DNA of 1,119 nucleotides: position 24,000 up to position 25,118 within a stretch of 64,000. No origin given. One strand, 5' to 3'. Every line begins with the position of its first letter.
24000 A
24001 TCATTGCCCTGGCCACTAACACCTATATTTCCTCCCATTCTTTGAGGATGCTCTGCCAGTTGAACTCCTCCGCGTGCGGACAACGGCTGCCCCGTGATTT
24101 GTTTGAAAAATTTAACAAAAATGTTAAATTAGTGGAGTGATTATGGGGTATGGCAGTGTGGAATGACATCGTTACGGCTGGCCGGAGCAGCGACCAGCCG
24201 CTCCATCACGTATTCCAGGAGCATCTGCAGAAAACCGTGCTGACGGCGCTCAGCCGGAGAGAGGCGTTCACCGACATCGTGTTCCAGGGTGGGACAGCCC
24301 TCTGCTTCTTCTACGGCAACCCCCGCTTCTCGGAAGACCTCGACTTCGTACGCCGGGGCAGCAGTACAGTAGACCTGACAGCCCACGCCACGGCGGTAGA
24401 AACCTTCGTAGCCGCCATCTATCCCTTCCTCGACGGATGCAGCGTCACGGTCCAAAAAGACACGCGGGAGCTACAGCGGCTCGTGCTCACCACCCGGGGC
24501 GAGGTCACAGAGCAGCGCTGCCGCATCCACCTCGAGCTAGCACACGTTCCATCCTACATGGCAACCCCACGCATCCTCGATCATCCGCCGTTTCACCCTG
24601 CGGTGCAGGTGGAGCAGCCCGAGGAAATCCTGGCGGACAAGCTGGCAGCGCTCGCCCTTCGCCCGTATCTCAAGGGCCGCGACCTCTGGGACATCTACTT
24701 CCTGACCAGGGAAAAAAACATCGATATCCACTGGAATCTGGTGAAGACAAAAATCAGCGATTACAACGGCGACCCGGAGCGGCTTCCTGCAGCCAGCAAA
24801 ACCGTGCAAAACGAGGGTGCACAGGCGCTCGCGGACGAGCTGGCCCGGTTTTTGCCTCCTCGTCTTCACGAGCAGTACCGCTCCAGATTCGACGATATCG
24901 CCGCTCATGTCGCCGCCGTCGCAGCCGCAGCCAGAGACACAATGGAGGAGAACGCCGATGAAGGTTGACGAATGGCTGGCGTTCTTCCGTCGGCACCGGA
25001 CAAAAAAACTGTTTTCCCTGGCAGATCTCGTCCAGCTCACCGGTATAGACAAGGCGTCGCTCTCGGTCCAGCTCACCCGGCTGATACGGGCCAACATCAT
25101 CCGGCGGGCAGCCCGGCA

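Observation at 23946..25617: AbiE-like toxin-antitoxin pair inserted with a 57-bp duplication of the host gene's 3' end; nested second repeat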

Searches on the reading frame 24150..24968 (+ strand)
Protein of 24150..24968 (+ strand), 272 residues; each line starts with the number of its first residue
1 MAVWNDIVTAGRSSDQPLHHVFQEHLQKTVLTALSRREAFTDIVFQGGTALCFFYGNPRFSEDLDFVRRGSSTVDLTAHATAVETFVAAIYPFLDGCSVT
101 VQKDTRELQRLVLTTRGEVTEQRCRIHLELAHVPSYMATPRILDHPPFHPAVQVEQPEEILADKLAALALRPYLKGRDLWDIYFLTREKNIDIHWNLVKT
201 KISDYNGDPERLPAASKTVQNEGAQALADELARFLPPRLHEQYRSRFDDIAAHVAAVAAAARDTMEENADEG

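Call 5: search_protein_families(library=pfam, proteins=[window:24150-24968:+], max_evalue=0.01)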
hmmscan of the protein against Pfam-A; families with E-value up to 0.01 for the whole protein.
window:24150-24968:+ (272 aa): 1 family
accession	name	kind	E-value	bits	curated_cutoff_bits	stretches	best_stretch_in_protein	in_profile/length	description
PF08843.17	AbiEii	-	1.5e-27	97.5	22.5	1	30-250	2-235/238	Nucleotidyl transferase AbiEii toxin, Type IV TA system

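Call 24: find_related_loci(query=window:24150-24968:+, collection=viral_contigs, flank=6000)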
Query window:24150-24968:+ (272 aa) in viral_contigs; peptide patterns used: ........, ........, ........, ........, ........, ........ (x = any residue, [..] = any of these).
3 stretches matched a pattern, but none encodes a relative of the query by tblastn (E <= 1e-3).

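Call 26: find_homologous_proteins(query=window:24150-24968:+, max_evalue=1e-20)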
Query window:24150-24968:+ (272 aa): 297 proteins with E <= 1e-20 among 8000 candidates; the best 120 are listed.
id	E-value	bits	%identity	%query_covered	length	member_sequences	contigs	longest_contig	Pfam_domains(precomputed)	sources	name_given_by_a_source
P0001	4.9e-180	615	100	100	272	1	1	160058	PF08843.18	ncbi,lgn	-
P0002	2.8e-152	524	86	100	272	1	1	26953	PF08843.18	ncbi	ncbi:MAG: nucleotidyl transferase AbiEii/AbiGii toxin family protein [Thermoplasmatota archaeon]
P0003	4.9e-132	457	77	100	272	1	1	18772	PF08843.18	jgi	-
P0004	8.0e-131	453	76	100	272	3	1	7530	PF08843.18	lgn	-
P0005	2.8e-125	435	73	92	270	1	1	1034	PF08843.18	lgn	-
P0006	4.1e-124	431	74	100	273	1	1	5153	PF08843.18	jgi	jgi:hypothetical protein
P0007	3.9e-123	428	72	100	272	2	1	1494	PF08843.18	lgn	-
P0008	3.6e-83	297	53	95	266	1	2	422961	PF08843.18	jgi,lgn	-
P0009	5.6e-82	293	54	93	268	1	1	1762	PF08843.18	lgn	-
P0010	3.5e-81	291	51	96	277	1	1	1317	PF08843.18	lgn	-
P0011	2.2e-80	288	52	93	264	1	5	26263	PF08843.18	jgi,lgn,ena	-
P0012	2.3e-80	288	52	93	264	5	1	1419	PF08843.18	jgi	jgi:predicted nucleotidyltransferase component of viral defense system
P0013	4.5e-80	287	54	93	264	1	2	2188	PF08843.18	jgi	-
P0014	2.4e-79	285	47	99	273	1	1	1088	PF08843.18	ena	-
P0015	5.5e-79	283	49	96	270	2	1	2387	PF08843.18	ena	-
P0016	9.5e-79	283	48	99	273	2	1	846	PF08843.18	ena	-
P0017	2.3e-78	281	50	95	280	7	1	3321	PF08843.18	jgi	-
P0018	5.2e-78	280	49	96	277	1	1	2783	PF08843.18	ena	-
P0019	5.9e-78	280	50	94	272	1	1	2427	PF08843.18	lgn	-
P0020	8.6e-78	279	49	96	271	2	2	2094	PF08843.18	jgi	jgi:predicted nucleotidyltransferase component of viral defense system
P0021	7.5e-77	276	52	94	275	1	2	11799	PF08843.18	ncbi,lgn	-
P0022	1.7e-76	275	50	93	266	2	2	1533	PF08843.18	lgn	-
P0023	2.0e-76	275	48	96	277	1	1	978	PF08843.18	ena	-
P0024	2.5e-76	275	49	97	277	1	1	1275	PF08843.18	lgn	-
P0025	4.1e-76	274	50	94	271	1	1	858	PF08843.18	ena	-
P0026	6.0e-76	273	47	96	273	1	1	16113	PF08843.18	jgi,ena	-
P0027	1.6e-75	272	48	96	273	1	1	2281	PF08843.18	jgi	jgi:predicted nucleotidyltransferase component of viral defense system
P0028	1.7e-75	272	51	95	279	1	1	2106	PF08843.18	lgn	-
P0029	3.7e-75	271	50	92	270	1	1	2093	PF08843.18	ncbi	-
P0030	1.7e-74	269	49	93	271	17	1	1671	PF08843.18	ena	-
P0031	1.9e-74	269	49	96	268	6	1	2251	PF08843.18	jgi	-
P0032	3.8e-74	268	46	94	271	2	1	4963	PF08843.18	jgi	-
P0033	5.5e-74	267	48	97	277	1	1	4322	PF08843.18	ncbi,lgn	ncbi:MAG: nucleotidyl transferase AbiEii/AbiGii toxin family protein [Petrotogales bacterium]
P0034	7.8e-74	266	47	99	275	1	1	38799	PF08843.18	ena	-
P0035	9.5e-74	266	46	96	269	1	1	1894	PF08843.18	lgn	-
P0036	1.2e-73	266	49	100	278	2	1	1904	PF08843.18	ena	-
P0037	1.5e-73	266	48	99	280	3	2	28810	PF08843.18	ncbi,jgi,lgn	-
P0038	3.6e-73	264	47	94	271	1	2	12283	PF08843.18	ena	-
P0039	4.2e-73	264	51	93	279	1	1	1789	PF08843.18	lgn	-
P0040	6.7e-73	263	52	95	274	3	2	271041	PF08843.18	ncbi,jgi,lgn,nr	ncbi:MAG: nucleotidyl transferase AbiEii/AbiGii toxin family protein [Candidatus Thermoplasmatota ar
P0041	1.5e-72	262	48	96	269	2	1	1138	PF08843.18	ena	-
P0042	1.8e-72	262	52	94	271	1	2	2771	PF08843.18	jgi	-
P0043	1.9e-72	262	50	93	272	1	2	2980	PF08843.18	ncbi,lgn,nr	ncbi:MAG: nucleotidyl transferase AbiEii/AbiGii toxin family protein [Candidatus Thermoplasmatota ar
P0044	3.8e-72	261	48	99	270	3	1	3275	PF08843.18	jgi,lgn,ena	-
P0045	1.8e-71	259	49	91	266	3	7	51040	PF08843.18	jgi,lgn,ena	-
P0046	2.0e-71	259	47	94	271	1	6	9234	PF08843.18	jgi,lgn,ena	-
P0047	2.1e-71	258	46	99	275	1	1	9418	PF08843.18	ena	-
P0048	2.5e-71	258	46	94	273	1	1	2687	PF08843.18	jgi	jgi:predicted nucleotidyltransferase component of viral defense system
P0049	4.0e-71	258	48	93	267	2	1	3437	PF08843.18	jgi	jgi:predicted nucleotidyltransferase component of viral defense system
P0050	4.4e-71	257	47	96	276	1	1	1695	PF08843.18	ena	-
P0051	5.5e-71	257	55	81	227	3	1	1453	PF08843.18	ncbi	-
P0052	6.2e-71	257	49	93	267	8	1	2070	PF08843.18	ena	-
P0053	6.6e-71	257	47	95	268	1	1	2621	PF08843.18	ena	-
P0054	8.0e-71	257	48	95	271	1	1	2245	PF08843.18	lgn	-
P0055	1.2e-70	256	47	93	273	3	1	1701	PF08843.18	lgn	-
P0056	1.2e-70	256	49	93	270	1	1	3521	PF08843.18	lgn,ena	-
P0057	1.4e-70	256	45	96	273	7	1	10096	PF08843.18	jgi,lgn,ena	-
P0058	2.2e-70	255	50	91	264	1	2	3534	PF08843.18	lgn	-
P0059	3.2e-70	255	50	93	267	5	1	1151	PF08843.18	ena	-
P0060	4.0e-70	254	45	96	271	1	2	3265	PF08843.18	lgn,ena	-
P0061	4.3e-70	254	46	93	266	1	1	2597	PF08843.18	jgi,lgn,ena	-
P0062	4.4e-70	254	44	96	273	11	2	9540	PF08843.18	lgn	-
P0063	6.9e-70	254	48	94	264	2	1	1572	PF08843.18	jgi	jgi:predicted nucleotidyltransferase component of viral defense system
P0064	7.0e-70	254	47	95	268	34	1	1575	PF08843.18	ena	-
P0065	9.2e-70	253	49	94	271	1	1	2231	PF08843.18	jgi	-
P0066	1.0e-69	253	49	92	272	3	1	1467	PF08843.18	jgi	-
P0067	1.2e-69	253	48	94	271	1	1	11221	PF08843.18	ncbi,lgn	-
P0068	7.1e-69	250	46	96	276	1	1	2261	PF08843.18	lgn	-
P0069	7.7e-69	250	47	94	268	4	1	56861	PF08843.18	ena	-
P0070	1.1e-68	250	49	92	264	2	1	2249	PF08843.18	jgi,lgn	-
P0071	3.7e-68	248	47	97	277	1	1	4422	PF08843.18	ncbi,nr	ncbi:MAG: nucleotidyl transferase AbiEii/AbiGii toxin family protein [Methanomassiliicoccales archae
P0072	3.8e-68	248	48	96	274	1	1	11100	PF08843.18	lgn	-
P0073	5.0e-68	247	50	91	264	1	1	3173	PF08843.18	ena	-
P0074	5.1e-68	247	45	95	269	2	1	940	PF08843.18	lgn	-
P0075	5.6e-68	247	50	92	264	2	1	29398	PF08843.18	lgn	-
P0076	5.9e-68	247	46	98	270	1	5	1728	PF08843.18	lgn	-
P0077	6.1e-68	247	48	99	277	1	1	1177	PF08843.18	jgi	jgi:predicted nucleotidyltransferase component of viral defense system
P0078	6.5e-68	247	46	95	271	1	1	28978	PF08843.18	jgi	-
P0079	7.4e-68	247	47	94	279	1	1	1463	PF08843.18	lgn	-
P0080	1.6e-67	246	48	95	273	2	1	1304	PF08843.18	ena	-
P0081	2.0e-67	245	45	99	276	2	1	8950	PF08843.18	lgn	-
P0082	3.2e-67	245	45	97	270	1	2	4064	PF08843.18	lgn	-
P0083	4.9e-67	244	43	99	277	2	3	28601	PF08843.18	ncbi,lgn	ncbi:MAG: nucleotidyl transferase AbiEii/AbiGii toxin family protein [Thermoplasmatota archaeon]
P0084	4.9e-67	244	47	92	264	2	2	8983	PF08843.18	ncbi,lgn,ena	-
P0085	8.6e-67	243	49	93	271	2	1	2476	PF08843.18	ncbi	-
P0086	1.2e-66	243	48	93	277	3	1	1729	PF08843.18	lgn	-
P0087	1.4e-66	243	44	94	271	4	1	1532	PF08843.18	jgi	-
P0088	1.8e-66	242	43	96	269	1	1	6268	PF08843.18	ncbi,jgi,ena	-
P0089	2.0e-66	242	47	96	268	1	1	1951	PF08843.18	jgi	jgi:predicted nucleotidyltransferase component of viral defense system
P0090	2.3e-66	242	47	93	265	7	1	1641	PF08843.18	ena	-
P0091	2.3e-66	242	47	99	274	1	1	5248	PF08843.18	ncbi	-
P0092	2.7e-66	242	47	95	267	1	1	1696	PF08843.18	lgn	-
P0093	3.0e-66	242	47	96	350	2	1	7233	PF08843.18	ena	-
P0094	3.3e-66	241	45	94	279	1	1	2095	PF08843.18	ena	-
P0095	4.4e-66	241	49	89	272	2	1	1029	PF08843.18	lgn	-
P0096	8.0e-66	240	42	96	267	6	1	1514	PF08843.18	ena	-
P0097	1.4e-65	239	45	99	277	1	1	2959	PF08843.18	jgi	jgi:predicted nucleotidyltransferase component of viral defense system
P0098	2.0e-65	239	45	99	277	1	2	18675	PF08843.18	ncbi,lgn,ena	-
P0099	2.4e-65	239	45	99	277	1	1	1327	PF08843.18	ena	-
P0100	2.4e-65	239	48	89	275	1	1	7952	PF08843.18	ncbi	-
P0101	2.7e-65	239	54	74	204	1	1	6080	PF08843.18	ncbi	ncbi:MAG: nucleotidyl transferase AbiEii/AbiGii toxin family protein, partial [Candidatus Thermoplas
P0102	2.8e-65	238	46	99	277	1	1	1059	PF08843.18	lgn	-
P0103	4.2e-65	238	54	75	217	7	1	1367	PF08843.18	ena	-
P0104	8.7e-65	237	47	99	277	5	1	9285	PF08843.18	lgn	-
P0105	9.6e-65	237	46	92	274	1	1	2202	PF08843.18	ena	-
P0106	1.6e-64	236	47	95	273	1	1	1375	PF08843.18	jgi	jgi:predicted nucleotidyltransferase component of viral defense system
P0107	1.8e-64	236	44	99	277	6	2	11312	PF08843.18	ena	-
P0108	2.4e-64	235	46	95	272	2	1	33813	PF08843.18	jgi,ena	-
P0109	3.0e-64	235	43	99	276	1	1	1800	PF08843.18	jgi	-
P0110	3.9e-64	235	43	96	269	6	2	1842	PF08843.18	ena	-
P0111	4.2e-64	235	44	96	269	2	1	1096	PF08843.18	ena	-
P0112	6.0e-64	234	43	96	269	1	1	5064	PF08843.18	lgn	-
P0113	1.4e-63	233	45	96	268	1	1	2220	PF08843.18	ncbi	-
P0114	1.4e-63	233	47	90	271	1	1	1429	PF08843.18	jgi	-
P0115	1.6e-63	233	48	91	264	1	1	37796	PF08843.18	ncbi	-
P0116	1.6e-63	233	45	99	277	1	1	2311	PF08843.18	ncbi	-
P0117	1.8e-63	233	42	99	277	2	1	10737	PF08843.18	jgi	-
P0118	1.9e-63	232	43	99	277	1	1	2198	PF08843.18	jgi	jgi:predicted nucleotidyltransferase component of viral defense system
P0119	2.2e-63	232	43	99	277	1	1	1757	PF08843.18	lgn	-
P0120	2.2e-63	232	43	99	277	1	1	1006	PF08843.18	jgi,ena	-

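Call 27: find_encoding_contigs(protein=P0003, flank=8000, max_places=4)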
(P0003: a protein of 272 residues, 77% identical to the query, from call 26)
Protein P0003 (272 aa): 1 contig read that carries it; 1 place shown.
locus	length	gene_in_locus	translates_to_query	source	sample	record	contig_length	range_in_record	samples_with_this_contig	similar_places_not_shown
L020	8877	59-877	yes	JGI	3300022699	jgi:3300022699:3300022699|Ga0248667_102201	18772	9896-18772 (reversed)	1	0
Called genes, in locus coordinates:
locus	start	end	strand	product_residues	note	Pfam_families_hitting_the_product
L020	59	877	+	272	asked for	PF08843:AbiEii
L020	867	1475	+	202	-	-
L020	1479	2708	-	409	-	PF01037:AsnC_trans_reg (faint)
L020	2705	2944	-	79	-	PF01037:AsnC_trans_reg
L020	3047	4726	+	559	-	-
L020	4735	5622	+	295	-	PF01040:UbiA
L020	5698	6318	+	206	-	PF01895:PhoU (weak), PF02080:TrkA_C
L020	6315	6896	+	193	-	PF01895:PhoU, PF02080:TrkA_C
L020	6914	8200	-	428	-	PF14783:BBS2_Mid (faint), PF13517:FG-GAP_3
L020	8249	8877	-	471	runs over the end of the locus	-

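Call 28: find_encoding_contigs(protein=P0004, flank=8000, max_places=4)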
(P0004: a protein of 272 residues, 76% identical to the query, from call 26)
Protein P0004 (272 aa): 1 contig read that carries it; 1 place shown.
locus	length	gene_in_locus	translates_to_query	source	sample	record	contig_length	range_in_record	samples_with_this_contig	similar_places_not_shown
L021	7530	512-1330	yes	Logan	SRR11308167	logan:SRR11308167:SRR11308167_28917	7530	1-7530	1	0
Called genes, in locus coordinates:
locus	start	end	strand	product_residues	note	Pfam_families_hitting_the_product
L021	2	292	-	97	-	?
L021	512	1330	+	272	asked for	PF08843:AbiEii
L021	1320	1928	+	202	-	-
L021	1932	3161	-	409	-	PF01037:AsnC_trans_reg (faint)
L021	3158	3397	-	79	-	PF01037:AsnC_trans_reg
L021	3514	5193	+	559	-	-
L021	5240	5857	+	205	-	PF01895:PhoU (weak), PF02080:TrkA_C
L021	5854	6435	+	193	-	PF01895:PhoU, PF02080:TrkA_C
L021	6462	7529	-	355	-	?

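Call 29: find_encoding_contigs(protein=P0006, flank=8000, max_places=4)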
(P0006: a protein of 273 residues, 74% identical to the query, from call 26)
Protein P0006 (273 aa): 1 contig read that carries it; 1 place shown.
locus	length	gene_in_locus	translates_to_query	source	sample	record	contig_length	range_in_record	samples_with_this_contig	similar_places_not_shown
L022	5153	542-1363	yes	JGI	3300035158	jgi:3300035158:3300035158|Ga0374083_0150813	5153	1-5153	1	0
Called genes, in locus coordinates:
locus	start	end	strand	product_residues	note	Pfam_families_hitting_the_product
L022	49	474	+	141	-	PF00801:PKD, PF18911:PKD_4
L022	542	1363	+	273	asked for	PF08843:AbiEii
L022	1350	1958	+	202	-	-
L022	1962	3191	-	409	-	PF01037:AsnC_trans_reg (weak)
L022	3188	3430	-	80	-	PF01037:AsnC_trans_reg, PF22482:AsnC_trans_reg_3 (weak)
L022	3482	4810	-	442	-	-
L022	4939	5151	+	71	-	?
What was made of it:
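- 24958..25566 (+): AbiEi-like antitoxin/repressor (202 aa). Its start overlaps AbiEii by 11 nt. Public gene calls in L020-L022 give the same 202-aa product (calls 27-29).
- On Site-specific integrative element: Close homologues with a visible proximal flank are all at this one locus (calls 26-29).
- All close homologues with a visible proximal flank are confined to one locus (calls 26-29).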

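Call 30: find_encoding_contigs(protein=P0001, flank=3000, max_places=4)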
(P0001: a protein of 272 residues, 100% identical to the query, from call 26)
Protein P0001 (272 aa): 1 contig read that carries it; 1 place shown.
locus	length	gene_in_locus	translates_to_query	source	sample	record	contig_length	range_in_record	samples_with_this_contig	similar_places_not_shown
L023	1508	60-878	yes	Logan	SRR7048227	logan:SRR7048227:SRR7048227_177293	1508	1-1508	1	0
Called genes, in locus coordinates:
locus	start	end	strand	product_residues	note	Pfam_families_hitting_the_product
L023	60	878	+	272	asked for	PF08843:AbiEii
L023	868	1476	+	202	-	-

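Call 38: search_protein_families(library=padloc, proteins=[window:24150-24968:+, L021:2-292:-], max_evalue=0.01)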
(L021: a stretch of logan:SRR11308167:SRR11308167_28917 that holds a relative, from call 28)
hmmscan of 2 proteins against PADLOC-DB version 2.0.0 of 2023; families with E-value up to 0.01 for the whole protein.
window:24150-24968:+ (272 aa): 32 families (the best 25 are shown)
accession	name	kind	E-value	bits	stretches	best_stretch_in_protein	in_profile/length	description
PDLC02296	AbiEii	-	1.7e-43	146.8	1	16-257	19-270/282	AbiEii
PDLC02293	AbiEii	-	2.7e-27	94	1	16-206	15-210/270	AbiEii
PDLC02323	AbiEii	-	2.6e-22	77.6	1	23-208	21-205/248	AbiEii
PDLC02307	AbiEii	-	6.2e-17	60.1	1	24-220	9-178/219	AbiEii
PDLC02313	AbiEii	-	7.4e-17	59.7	1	19-206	20-209/254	AbiEii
PDLC02304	AbiEii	-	3.3e-16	58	1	19-234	19-237/260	AbiEii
PDLC02294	AbiEii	-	2.4e-12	45.3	1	40-195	42-195/260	AbiEii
PDLC02324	AbiEii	-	3.9e-12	44.4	2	37-66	21-50/231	AbiEii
PDLC02292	AbiEii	-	2.3e-11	42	2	27-91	34-94/283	AbiEii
PDLC02318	AbiEii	-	6.3e-11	40.2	1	27-191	26-188/280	AbiEii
PDLC02328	AbiEii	-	1.8e-10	39.1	1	42-213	14-167/203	AbiEii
PDLC02321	AbiEii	-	3.3e-10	38.1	2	153-193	182-221/296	AbiEii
PDLC02305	AbiEii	-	9e-10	36.3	1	30-259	31-257/306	AbiEii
PDLC02303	AbiEii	-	2e-09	35.2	1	20-228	19-224/249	AbiEii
PDLC02291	AbiEii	-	7.7e-09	33.3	1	9-192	25-206/310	AbiEii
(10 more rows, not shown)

L021:2-292:- (97 aa): 0 families
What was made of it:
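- Checked: 24150-24968 (+) is AbiEii (Pfam 1.5e-27, call 5; PADLOC 1.7e-43, call 38).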

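Call 39: search_protein_families(library=pfam, proteins=[L021:2-292:-], max_evalue=0.01)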
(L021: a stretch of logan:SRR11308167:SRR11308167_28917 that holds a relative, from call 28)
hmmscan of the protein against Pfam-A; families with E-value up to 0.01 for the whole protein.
L021:2-292:- (97 aa): 1 family
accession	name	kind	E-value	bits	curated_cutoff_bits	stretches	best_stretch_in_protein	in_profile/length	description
PF02310.24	B12-binding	-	7.2e-07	29.5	32.1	1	5-92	8-94/121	B12 binding domain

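Call 42: find_encoding_contigs(protein=P0007, flank=3000, max_places=4)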
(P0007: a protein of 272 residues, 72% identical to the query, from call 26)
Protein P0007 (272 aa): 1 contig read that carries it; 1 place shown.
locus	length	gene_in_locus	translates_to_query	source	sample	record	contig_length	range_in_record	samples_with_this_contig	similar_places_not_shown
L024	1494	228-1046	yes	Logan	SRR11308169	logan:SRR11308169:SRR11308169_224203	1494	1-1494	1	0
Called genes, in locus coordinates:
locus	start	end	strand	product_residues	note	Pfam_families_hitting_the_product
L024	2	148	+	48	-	?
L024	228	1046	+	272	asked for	PF08843:AbiEii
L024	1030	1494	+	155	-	?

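Call 51: find_encoding_contigs(protein=P0008, flank=4000, max_places=2)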
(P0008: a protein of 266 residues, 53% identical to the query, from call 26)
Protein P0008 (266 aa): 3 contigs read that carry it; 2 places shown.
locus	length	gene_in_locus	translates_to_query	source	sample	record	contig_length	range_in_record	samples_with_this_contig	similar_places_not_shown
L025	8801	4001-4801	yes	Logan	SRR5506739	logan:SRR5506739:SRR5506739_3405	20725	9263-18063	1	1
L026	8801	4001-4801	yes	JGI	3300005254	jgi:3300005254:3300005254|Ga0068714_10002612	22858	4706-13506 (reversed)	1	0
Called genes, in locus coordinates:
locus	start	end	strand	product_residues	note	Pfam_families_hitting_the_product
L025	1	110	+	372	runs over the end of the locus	PF00801:PKD, PF18911:PKD_4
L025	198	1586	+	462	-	PF01650:Peptidase_C13 (weak)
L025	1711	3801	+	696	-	PF13570:Beta-prop_ACSF4 (faint), PF23727:Beta-prop_FAM234A_B (faint), PF01839:FG-GAP (faint), PF13517:FG-GAP_3 (faint), PF18911:PKD_4, PF00801:PKD (weak), PF18911:PKD_4 (weak)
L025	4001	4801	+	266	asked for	PF08843:AbiEii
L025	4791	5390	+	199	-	-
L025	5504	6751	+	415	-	PF00079:Serpin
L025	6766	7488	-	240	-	PF00702:Hydrolase, PF12710:HAD, PF08282:Hydrolase_3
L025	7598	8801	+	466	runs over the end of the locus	PF01364:Peptidase_C25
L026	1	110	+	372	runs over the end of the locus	PF00801:PKD, PF18911:PKD_4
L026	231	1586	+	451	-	PF01650:Peptidase_C13 (weak)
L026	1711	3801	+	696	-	PF13570:Beta-prop_ACSF4 (faint), PF23727:Beta-prop_FAM234A_B (faint), PF01839:FG-GAP (faint), PF13517:FG-GAP_3 (faint), PF18911:PKD_4, PF00801:PKD (weak), PF18911:PKD_4 (weak)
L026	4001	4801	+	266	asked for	PF08843:AbiEii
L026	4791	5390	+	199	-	-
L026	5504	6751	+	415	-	PF00079:Serpin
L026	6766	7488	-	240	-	PF00702:Hydrolase, PF12710:HAD, PF08282:Hydrolase_3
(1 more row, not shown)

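Call 52: find_encoding_contigs(protein=P0040, flank=4000, max_places=2)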
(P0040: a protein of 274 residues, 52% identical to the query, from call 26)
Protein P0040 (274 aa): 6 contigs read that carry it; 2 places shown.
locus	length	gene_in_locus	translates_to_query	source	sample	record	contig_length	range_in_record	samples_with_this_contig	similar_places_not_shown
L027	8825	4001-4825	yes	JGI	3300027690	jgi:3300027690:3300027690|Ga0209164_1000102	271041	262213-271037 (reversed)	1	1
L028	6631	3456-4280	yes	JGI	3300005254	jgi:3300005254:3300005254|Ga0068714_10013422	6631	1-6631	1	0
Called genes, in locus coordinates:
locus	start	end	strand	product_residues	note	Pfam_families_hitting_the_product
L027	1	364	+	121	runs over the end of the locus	?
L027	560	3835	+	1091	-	PF04313:HSDR_N (faint), PF02384:N6_Mtase, PF20473:MmeI_Mtase, PF07669:Eco57I, PF12950:TaqI_C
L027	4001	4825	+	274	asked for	PF08843:AbiEii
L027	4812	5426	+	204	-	-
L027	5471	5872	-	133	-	PF01894:YjbQ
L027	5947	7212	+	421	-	PF00330:Aconitase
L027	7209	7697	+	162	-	PF00694:Aconitase_C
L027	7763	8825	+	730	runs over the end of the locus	PF08126:Propeptide_C25 (weak), PF01364:Peptidase_C25, PF17957:Big_7 (weak)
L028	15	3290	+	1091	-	PF04313:HSDR_N (faint), PF02384:N6_Mtase, PF20473:MmeI_Mtase, PF07669:Eco57I, PF12950:TaqI_C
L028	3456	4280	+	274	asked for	PF08843:AbiEii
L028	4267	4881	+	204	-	-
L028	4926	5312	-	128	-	PF01894:YjbQ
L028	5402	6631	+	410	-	?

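Call 53: find_encoding_contigs(protein=P0011, flank=4000, max_places=3)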
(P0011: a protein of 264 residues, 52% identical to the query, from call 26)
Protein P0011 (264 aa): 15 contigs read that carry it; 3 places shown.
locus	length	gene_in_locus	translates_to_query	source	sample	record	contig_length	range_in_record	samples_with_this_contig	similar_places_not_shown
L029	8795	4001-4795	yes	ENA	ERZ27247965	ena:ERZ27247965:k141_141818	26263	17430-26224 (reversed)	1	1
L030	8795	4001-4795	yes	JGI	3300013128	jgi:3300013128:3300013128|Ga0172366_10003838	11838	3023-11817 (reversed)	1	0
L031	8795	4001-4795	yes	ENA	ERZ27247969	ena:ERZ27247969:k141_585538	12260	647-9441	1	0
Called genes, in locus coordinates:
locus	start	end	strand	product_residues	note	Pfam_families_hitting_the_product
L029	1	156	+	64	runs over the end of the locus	?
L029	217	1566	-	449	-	PF00963:Cohesin, PF18911:PKD_4, PF00801:PKD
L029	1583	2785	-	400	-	PF00963:Cohesin, PF18998:Flg_new_2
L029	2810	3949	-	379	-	-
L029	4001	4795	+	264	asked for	PF08843:AbiEii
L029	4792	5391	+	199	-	-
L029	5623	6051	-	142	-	PF05168:HEPN (weak)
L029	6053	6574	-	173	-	PF18765:Polbeta (weak)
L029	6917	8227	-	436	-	PF00557:Peptidase_M24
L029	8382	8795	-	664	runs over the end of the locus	PF13360:PQQ_2, PF13570:Beta-prop_ACSF4, PF01011:PQQ (weak), PF18911:PKD_4 (faint)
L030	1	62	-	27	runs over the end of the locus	?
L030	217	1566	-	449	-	PF00963:Cohesin, PF18911:PKD_4, PF00801:PKD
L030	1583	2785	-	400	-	PF00963:Cohesin, PF18998:Flg_new_2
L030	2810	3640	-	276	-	PF00404:Dockerin_1 (faint)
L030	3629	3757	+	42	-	-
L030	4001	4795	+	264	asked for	PF08843:AbiEii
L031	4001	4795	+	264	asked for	PF08843:AbiEii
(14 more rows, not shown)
